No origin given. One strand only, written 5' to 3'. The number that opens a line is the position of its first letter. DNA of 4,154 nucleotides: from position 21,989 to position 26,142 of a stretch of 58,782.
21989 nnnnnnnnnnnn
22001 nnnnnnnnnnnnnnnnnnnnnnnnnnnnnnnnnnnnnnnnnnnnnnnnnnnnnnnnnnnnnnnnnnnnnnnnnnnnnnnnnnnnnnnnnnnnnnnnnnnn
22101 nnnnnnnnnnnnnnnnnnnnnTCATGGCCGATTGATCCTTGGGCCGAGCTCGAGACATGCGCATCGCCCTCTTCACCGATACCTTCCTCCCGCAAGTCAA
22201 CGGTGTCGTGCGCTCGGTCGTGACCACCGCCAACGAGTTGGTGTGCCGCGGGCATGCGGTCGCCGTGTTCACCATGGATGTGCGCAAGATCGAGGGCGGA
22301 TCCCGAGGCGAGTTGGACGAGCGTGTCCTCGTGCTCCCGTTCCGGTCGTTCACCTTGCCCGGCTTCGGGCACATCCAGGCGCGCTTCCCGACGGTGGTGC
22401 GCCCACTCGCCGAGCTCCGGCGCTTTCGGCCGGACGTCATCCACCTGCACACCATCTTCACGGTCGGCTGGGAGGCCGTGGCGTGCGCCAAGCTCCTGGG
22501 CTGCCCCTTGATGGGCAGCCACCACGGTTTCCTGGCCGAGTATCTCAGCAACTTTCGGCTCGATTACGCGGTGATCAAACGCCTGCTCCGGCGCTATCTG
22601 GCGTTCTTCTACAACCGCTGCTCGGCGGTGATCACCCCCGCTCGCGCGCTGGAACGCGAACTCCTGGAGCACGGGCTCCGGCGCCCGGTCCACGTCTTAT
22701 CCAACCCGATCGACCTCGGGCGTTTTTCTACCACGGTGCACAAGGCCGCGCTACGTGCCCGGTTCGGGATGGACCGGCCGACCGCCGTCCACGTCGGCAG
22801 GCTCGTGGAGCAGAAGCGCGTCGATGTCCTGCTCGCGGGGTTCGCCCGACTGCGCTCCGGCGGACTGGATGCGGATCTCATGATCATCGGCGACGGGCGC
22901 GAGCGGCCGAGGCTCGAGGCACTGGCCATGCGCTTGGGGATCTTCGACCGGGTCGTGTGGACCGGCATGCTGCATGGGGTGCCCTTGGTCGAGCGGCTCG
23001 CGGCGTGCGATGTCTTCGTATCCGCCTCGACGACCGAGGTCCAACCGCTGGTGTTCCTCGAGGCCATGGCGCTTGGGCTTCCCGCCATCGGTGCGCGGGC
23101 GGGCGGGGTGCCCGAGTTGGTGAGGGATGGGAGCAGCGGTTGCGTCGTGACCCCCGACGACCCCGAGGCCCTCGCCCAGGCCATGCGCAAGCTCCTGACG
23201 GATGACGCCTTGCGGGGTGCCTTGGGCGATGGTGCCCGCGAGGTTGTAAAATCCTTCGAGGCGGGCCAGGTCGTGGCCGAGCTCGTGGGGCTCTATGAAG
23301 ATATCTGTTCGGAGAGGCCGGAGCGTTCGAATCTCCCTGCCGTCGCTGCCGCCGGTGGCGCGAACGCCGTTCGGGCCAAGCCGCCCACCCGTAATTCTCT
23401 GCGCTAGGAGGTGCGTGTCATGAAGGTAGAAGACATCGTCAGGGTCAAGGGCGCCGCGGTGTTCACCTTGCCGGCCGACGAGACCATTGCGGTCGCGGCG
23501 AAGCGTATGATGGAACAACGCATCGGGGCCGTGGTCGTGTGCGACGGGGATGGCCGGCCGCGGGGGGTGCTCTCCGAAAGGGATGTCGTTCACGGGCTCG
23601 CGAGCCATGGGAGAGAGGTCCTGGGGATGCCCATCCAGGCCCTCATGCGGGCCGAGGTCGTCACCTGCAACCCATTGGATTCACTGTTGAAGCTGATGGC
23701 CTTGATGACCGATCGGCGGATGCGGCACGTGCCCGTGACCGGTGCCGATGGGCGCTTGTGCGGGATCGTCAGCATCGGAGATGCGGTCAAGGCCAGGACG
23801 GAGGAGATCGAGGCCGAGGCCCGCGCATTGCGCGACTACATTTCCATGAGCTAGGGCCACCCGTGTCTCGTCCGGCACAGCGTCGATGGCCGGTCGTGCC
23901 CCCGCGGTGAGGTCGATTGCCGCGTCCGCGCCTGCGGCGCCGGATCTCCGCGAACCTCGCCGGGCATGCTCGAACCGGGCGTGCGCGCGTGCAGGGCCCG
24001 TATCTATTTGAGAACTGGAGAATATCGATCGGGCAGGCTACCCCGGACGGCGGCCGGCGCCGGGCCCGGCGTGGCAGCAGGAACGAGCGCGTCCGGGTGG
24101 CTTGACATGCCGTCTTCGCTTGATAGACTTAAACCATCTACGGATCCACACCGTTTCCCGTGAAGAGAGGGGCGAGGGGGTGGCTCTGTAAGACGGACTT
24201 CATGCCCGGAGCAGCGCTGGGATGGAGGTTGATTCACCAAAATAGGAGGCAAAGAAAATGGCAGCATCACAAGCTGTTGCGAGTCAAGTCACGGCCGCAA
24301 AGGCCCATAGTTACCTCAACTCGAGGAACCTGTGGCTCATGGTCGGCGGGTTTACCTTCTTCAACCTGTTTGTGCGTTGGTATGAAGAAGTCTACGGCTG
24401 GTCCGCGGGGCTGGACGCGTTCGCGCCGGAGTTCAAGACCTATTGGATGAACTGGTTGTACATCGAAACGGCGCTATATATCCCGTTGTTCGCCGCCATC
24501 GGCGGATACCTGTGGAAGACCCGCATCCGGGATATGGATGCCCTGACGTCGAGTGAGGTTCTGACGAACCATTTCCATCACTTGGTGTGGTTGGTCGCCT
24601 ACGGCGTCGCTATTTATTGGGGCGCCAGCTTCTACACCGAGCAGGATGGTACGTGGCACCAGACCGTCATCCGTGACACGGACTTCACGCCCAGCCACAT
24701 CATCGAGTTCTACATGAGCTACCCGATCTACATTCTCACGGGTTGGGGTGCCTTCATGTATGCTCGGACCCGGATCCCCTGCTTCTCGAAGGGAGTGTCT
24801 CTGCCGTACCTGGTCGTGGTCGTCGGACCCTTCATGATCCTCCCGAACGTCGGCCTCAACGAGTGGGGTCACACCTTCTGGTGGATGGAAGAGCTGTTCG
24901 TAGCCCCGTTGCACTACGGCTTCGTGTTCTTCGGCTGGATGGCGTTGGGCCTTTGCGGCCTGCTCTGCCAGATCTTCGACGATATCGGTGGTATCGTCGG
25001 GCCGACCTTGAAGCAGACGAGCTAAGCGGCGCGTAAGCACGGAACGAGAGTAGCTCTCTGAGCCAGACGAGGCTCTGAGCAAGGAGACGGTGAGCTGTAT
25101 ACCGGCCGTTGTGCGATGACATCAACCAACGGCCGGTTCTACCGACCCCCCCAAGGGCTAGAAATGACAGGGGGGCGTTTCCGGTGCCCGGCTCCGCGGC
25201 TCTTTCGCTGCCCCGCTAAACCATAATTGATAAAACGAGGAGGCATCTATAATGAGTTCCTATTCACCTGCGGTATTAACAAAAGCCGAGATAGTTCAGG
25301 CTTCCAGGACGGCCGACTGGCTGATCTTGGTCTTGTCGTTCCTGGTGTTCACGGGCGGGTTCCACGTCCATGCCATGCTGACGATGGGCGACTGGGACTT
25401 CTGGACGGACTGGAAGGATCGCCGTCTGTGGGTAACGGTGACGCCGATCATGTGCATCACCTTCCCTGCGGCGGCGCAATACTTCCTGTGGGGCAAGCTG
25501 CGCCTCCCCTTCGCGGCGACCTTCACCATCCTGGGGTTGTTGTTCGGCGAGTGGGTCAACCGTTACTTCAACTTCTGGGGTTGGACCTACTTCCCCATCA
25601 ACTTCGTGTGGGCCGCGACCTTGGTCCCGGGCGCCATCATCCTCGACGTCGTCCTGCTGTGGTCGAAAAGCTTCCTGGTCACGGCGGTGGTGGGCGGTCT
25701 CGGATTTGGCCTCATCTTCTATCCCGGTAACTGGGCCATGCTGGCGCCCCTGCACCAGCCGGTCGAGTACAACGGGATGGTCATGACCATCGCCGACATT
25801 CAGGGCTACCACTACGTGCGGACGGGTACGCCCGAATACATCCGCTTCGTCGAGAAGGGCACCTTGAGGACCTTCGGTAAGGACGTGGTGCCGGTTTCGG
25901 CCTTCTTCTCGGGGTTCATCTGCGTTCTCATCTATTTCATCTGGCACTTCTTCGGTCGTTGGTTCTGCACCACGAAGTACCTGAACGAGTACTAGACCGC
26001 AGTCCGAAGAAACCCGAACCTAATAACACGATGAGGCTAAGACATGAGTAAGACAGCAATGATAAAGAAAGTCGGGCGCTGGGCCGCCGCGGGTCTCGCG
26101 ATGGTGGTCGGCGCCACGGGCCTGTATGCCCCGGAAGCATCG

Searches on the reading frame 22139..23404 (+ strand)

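Call 53: search_protein_families(library=pfam, proteins=[window:22139-23404:+], max_evalue=0.001)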
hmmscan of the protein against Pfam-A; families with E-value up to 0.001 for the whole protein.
window:22139-23404:+ (422 aa): 6 families
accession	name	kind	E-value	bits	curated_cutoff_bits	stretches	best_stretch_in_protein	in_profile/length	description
PF13692.12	Glyco_trans_1_4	-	2.6e-35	122.2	27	1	214-355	2-142/142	Glycosyl transferases group 1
PF00534.26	Glycos_transf_1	-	2.5e-34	118.8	26.4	1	211-368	13-171/172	Glycosyl transferases group 1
PF13439.12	Glyco_transf_4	-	2.6e-29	102.8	28.5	1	20-195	1-170/170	Glycosyltransferase Family 4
PF13579.12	Glyco_trans_4_4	-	1.1e-18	68.6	29.7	1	21-189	1-157/158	Glycosyl transferase 4-like domain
PF13524.12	Glyco_trans_1_2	-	8.5e-05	23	25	1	283-372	40-132/144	Glycosyl transferase-like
PF13477.12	Glyco_trans_4_2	-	0.00067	20.3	23.4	0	31-152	17-131/139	Glycosyl transferase 4-like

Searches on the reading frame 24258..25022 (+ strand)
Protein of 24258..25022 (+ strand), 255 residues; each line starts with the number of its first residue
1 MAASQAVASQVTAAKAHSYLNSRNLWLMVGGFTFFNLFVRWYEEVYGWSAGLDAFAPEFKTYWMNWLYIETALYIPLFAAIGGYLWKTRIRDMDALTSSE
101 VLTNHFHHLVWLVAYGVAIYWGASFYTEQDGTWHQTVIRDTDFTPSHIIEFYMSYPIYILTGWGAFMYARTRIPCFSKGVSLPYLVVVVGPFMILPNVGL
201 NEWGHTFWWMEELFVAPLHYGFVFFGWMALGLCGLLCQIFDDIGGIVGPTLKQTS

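Call 13: search_protein_families(library=pfam, proteins=[window:24258-25022:+], max_evalue=0.001)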
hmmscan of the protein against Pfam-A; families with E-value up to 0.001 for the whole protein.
window:24258-25022:+ (255 aa): 1 family
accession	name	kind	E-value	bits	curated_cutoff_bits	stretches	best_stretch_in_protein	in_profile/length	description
PF04896.17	AmoC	-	2.8e-108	361.3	26.7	1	10-243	5-238/245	Ammonia monooxygenase/methane monooxygenase, subunit C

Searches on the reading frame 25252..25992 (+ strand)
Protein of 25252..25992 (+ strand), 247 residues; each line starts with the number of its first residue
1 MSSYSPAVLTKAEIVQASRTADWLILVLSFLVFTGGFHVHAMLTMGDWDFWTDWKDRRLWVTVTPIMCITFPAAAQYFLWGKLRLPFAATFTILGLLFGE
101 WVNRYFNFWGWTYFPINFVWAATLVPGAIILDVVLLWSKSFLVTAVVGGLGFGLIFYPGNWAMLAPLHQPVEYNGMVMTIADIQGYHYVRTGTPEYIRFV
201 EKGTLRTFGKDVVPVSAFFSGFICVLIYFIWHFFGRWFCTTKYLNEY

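Call 13: search_protein_families(library=pfam, proteins=[window:25252-25992:+], max_evalue=0.001)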
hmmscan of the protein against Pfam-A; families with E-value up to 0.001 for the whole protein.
window:25252-25992:+ (247 aa): 1 family
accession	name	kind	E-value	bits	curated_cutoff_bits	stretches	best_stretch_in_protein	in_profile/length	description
PF02461.21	AMO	-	1.8e-119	398.5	27.5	1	10-245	3-238/238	Ammonia monooxygenase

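Call 27: find_homologous_proteins(query=window:25252-25992:+, max_evalue=1e-60)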
Query window:25252-25992:+ (247 aa): 240 proteins with E <= 1e-60 among 1436 candidates; the best 120 are listed.
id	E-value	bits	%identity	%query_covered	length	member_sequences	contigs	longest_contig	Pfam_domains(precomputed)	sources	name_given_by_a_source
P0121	2.2e-157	541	94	100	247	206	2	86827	PF02461.22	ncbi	ncbi:MAG: bacterial ammonia monooxygenase, subunit AmoA [Gammaproteobacteria bacterium]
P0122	1.0e-155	535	92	100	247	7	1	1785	PF02461.22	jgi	-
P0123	6.3e-137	474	81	100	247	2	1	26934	PF02461.22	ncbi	ncbi:MAG: bacterial ammonia monooxygenase, subunit AmoA [Gammaproteobacteria bacterium]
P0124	1.7e-131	456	94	82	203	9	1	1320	PF02461.22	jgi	jgi:methane/ammonia monooxygenase subunit A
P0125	7.1e-128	444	74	100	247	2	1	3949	PF02461.22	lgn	-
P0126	4.5e-126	438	77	100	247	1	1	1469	PF02461.22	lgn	-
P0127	6.6e-123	428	76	100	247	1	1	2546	PF02461.22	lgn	-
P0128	4.4e-122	425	72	100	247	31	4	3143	PF02461.22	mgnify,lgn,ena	mgnify:FL=1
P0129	2.9e-121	422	73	99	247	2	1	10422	PF02461.22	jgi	jgi:methane/ammonia monooxygenase subunit A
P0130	5.1e-120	418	72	100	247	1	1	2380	PF02461.22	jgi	jgi:methane/ammonia monooxygenase subunit A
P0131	2.1e-119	416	71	100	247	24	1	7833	PF02461.22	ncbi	-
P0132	4.3e-118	412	70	100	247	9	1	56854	PF02461.22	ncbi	ncbi:MAG: bacterial ammonia monooxygenase, subunit AmoA [Gammaproteobacteria bacterium]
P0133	5.3e-118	412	71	95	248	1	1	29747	PF02461.22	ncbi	-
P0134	7.3e-118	411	72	100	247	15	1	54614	PF02461.22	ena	-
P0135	8.6e-118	411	70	100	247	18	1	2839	PF02461.22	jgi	jgi:methane/ammonia monooxygenase subunit A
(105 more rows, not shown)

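Call 28: list_cluster_members(proteins=[P0121, P0123, P0001, P0011, P0015])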
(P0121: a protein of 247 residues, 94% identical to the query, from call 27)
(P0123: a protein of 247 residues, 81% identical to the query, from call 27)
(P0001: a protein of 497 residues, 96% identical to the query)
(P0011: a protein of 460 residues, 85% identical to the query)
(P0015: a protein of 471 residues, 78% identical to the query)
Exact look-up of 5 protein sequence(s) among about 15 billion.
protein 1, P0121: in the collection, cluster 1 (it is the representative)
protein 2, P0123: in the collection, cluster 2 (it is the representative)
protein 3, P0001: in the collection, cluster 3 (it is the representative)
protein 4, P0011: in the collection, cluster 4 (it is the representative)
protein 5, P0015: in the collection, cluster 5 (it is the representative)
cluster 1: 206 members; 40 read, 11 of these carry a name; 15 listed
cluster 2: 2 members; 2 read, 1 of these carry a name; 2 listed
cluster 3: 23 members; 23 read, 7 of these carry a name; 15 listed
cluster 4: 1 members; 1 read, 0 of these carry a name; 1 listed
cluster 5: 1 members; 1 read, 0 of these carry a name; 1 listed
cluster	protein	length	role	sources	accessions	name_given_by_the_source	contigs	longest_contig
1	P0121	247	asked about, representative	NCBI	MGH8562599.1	MAG: bacterial ammonia monooxygenase, subunit AmoA [Gammaproteobacteria bacterium]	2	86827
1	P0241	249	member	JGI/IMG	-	methane/ammonia monooxygenase subunit A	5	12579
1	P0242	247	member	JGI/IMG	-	methane/ammonia monooxygenase subunit A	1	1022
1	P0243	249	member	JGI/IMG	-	methane/ammonia monooxygenase subunit A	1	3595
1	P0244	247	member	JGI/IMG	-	methane/ammonia monooxygenase subunit A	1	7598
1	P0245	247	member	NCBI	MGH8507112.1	MAG: bacterial ammonia monooxygenase, subunit AmoA [Gammaproteobacteria bacterium]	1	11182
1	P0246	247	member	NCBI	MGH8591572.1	MAG: bacterial ammonia monooxygenase, subunit AmoA [Gammaproteobacteria bacterium]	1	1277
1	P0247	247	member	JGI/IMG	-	methane/ammonia monooxygenase subunit A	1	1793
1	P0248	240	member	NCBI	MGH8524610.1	MAG: bacterial ammonia monooxygenase, subunit AmoA, partial [Gammaproteobacteria ...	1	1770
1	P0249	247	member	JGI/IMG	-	methane/ammonia monooxygenase subunit A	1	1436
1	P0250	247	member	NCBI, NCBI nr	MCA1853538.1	MAG: methane monooxygenase/ammonia monooxygenase subunit A [Beggiatoa sp.] | methane monooxygenase/ammonia monooxygenase subunit A [Beggiatoa sp.]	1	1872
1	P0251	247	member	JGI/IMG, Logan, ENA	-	-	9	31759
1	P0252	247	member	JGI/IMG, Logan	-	-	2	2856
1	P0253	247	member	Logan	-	-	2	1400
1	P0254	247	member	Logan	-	-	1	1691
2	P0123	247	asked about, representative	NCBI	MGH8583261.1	MAG: bacterial ammonia monooxygenase, subunit AmoA [Gammaproteobacteria bacterium]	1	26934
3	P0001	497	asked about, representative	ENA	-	-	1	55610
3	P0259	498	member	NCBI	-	-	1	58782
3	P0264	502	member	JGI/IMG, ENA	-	-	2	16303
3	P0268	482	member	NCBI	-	-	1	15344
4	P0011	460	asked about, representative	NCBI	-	-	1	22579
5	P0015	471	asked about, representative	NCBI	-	-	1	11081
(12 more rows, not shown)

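Call 30: find_encoding_contigs(protein=P0264, flank=10000, max_places=3)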
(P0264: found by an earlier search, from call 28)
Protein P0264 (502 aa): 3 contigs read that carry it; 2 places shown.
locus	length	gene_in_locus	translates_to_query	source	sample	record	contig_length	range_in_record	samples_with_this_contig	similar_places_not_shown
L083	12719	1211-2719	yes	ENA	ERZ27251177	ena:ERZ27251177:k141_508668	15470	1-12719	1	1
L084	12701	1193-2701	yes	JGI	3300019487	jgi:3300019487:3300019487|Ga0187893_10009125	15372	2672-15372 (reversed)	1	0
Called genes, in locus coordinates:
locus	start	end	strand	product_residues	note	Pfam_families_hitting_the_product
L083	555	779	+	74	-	-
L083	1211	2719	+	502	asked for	PF00027:cNMP_binding, PF19307:SrpI-like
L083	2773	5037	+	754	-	PF19086:Terpene_syn_C_2, PF03936:Terpene_synth_C (faint), PF19086:Terpene_syn_C_2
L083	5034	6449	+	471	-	PF00027:cNMP_binding, PF19307:SrpI-like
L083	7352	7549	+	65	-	-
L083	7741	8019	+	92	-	-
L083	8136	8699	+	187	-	PF00239:Resolvase, PF02796:HTH_7, PF08279:HTH_11 (weak)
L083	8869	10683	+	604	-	PF00149:Metallophos (faint), PF02872:5_nucleotid_C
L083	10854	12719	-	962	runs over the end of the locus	PF00004:AAA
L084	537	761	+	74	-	-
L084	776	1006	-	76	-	-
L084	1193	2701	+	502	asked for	PF00027:cNMP_binding, PF19307:SrpI-like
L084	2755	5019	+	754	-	PF19086:Terpene_syn_C_2, PF03936:Terpene_synth_C (faint), PF19086:Terpene_syn_C_2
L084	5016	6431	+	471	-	PF00027:cNMP_binding, PF19307:SrpI-like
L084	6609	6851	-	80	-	-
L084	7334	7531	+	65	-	-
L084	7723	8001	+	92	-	-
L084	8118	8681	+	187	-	PF00239:Resolvase, PF02796:HTH_7, PF08279:HTH_11 (weak)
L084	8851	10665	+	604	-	PF00149:Metallophos (faint), PF02872:5_nucleotid_C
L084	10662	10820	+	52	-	-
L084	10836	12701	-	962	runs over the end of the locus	PF00004:AAA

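Call 31: find_encoding_contigs(protein=P0268, flank=10000, max_places=3)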
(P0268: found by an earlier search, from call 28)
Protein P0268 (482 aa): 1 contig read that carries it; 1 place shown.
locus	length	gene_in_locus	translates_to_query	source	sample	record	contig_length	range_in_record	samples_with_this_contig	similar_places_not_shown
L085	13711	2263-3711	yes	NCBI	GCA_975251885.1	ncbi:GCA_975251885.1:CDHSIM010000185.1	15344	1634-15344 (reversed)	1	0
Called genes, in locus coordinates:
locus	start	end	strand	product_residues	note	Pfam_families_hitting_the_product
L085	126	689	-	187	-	PF00239:Resolvase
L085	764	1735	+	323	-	-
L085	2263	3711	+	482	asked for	PF00027:cNMP_binding, PF19307:SrpI-like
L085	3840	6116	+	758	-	PF19086:Terpene_syn_C_2, PF03936:Terpene_synth_C (faint), PF19086:Terpene_syn_C_2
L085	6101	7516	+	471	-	PF00027:cNMP_binding, PF19307:SrpI-like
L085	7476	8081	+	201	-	PF00293:NUDIX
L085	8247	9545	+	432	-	PF19086:Terpene_syn_C_2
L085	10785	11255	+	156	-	-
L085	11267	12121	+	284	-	PF02353:CMAS, PF13847:Methyltransf_31, PF08241:Methyltransf_11, PF13649:Methyltransf_25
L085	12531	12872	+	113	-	PF08734:GYD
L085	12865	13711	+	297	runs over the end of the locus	PF01073:3Beta_HSD, PF01370:Epimerase, PF04321:RmlD_sub_bind, PF05368:NmrA, PF13460:NAD_binding_10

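Call 52: find_encoding_contigs(protein=P0121, flank=10000, max_places=4)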
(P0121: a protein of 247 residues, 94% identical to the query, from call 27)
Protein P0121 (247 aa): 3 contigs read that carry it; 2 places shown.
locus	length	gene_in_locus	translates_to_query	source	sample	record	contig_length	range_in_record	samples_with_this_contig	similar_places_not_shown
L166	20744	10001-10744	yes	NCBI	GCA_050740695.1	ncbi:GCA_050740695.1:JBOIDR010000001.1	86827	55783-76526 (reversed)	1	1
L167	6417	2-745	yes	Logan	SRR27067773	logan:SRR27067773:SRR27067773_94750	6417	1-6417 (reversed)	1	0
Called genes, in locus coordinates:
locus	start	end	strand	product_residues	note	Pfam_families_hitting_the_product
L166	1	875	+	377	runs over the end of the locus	PF05222:AlaDh_PNT_N, PF01262:AlaDh_PNT_C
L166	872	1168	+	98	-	PF12769:PNTB_4TM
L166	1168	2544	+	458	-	PF02233:PNTB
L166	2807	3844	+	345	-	-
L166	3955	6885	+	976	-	-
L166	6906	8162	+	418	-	PF13439:Glyco_transf_4, PF13579:Glyco_trans_4_4, PF00534:Glycos_transf_1, PF13692:Glyco_trans_1_4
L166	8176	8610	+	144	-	PF00571:CBS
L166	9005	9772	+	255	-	PF04896:AmoC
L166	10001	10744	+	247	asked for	PF02461:AMO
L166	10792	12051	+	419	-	PF04744:Monooxygenase_B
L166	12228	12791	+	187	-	-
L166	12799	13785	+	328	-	PF08496:Peptidase_S49_N, PF01972:SDH_protease (weak), PF01343:Peptidase_S49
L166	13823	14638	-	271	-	PF01149:Fapy_DNA_glyco, PF06831:H2TH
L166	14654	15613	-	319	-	PF14238:DUF4340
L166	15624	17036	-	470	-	PF23357:DUF7088, PF09822:ABC_transp_aux, PF14258:DUF4350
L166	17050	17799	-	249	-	PF01061:ABC2_membrane (weak), PF12679:ABC2_membrane_2, PF12730:ABC2_membrane_4 (weak), PF12698:ABC2_membrane_3, PF13346:ABC2_membrane_5 (weak)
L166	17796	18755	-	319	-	PF00005:ABC_tran, PF13304:AAA_21 (weak)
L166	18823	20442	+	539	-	PF05192:MutS_III, PF00488:MutS_V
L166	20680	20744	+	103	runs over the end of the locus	-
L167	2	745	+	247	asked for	PF02461:AMO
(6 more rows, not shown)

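Call 64: search_protein_families(library=pfam, proteins=[L085:764-1732:+, L085:8247-9542:+, L085:11267-12118:+], max_evalue=0.01)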
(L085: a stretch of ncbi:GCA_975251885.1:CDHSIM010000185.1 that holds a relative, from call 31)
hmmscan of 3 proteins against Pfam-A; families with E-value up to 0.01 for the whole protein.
L085:764-1732:+ (323 aa): 0 families

L085:8247-9542:+ (432 aa): 1 family
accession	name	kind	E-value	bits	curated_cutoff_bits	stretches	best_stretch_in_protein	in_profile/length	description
PF19086.5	Terpene_syn_C_2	-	9e-31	107.6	23.7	1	190-388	7-198/199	Terpene synthase family 2, C-terminal metal binding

L085:11267-12118:+ (284 aa): 8 families
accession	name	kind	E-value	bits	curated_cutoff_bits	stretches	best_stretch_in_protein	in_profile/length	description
PF02353.26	CMAS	-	4.3e-10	39.8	27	1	72-147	43-120/273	Mycolic acid cyclopropane synthetase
PF13649.12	Methyltransf_25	-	7.6e-10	39.8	27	1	94-187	2-97/97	Methyltransferase domain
PF08241.18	Methyltransf_11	-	5.6e-09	37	21.2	1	94-191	1-95/95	Methyltransferase domain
PF13847.12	Methyltransf_31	-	1.2e-08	35.2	27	1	88-155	2-77/145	Methyltransferase domain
PF05175.20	MTS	-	0.0007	19.7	23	1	77-154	20-96/170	Methyltransferase small domain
PF13489.12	Methyltransf_23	-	0.0022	18.2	27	1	77-134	10-61/164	Methyltransferase domain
PF08242.18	Methyltransf_12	-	0.0059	17.7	30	0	94-154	1-67/98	Methyltransferase domain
PF09445.16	Methyltransf_15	-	0.0094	16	22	0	92-145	3-55/165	RNA cap guanine-N2 methyltransferase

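Call 71: search_protein_families(library=ncbifam, proteins=[L083:2773-5034:+, L083:5034-6446:+, L085:8247-9542:+, L085:11267-12118:+, L085:7476-8078:+], max_evalue=1e-10)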
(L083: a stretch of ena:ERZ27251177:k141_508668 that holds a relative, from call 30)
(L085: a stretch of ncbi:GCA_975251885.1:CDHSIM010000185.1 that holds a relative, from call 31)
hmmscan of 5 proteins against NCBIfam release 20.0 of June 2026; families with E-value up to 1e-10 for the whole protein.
L083:2773-5034:+ (754 aa): 10 families
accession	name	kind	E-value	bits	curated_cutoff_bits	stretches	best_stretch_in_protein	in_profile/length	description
NF041168.1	f2_encap_cargo3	exception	0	1220.5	1200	1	2-737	1-735/735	family 2 encapsulin nanocompartment cargo protein terpene cyclase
NF041624.1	isoafr_syn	equivalog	8.5e-85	285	500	2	9-337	22-338/351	isoafricanol synthase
NF041564.1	eudesmol_syn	equivalog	2.9e-58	197.6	680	2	8-334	6-319/341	7-epi-alpha-eudesmol synthase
NF052294.1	DeltCadinSyn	equivalog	7.5e-58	196.1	400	2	14-331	14-315/316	(-)-delta-cadinene synthase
NF045811.1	PentlnSynPtlA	equivalog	8e-58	196.2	675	2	387-714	6-319/336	pentalenene synthase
NF042951.1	epi-cubol_syn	equivalog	6.6e-50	169.9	500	2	53-333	25-291/292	4-epi-cubebol synthase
NF041167.1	f2_encap_cargo2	exception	5.1e-28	98.4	400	1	368-710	36-366/366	family 2 encapsulin nanocompartment cargo protein terpene cyclase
NF045483.1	IsozizSyn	equivalog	5.1e-28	98.1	675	1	513-710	140-339/361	epi-isozizaene synthase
NF041565.1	selin_dien_syn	equivalog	4.6e-27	94.9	450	2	6-333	3-309/345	selina-4(15),7(11)-diene synthase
NF041563.1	amorph_syn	equivalog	8.9e-17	61.2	540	0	11-334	1-298/304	(-)-alpha-amorphene synthase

L083:5034-6446:+ (471 aa): 2 families
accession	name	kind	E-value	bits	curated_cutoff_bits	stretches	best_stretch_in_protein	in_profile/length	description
NF041163.2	encap_f2b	equivalog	5.9e-240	796.9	400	1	22-471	1-450/450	family 2B encapsulin nanocompartment shell protein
NF041162.2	encap_f2a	equivalog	3.6e-111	371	380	2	232-470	51-290/295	family 2A encapsulin nanocompartment shell protein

L085:8247-9542:+ (432 aa): 5 families
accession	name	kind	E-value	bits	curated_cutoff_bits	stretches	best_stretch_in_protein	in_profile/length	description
NF041167.1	f2_encap_cargo2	exception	7.9e-157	522.2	400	1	62-429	2-366/366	family 2 encapsulin nanocompartment cargo protein terpene cyclase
NF041565.1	selin_dien_syn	equivalog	7e-22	77.9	450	1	117-429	3-307/345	selina-4(15),7(11)-diene synthase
NF042951.1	epi-cubol_syn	equivalog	3.7e-19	69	500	1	135-430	3-290/292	4-epi-cubebol synthase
NF041624.1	isoafr_syn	equivalog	1.6e-17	63.8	500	1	139-430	40-333/351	isoafricanol synthase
NF041563.1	amorph_syn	equivalog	6.3e-12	45.2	540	1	305-430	171-296/304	(-)-alpha-amorphene synthase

L085:11267-12118:+ (284 aa): 2 families
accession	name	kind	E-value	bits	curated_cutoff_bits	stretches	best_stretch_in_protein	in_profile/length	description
NF041943.1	GPPMT_Stmyces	equivalog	5.9e-156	518.3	400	1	13-283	1-271/272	geranyl diphosphate 2-C-methyltransferase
NF040703.1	cyclopro_CfaB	exception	2.5e-12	46.3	650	1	72-150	140-220/393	C17 cyclopropane fatty acid synthase CfaB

L085:7476-8078:+ (201 aa): 2 families
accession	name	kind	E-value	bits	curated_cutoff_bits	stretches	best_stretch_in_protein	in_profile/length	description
NF002995.0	PRK03759.1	equivalog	3.6e-48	163.7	127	1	28-192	3-165/185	isopentenyl-diphosphate Delta-isomerase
TIGR02150.1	IPP_isom_1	equivalog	1.5e-30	106.2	105.8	1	36-192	3-155/159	isopentenyl-diphosphate delta-isomerase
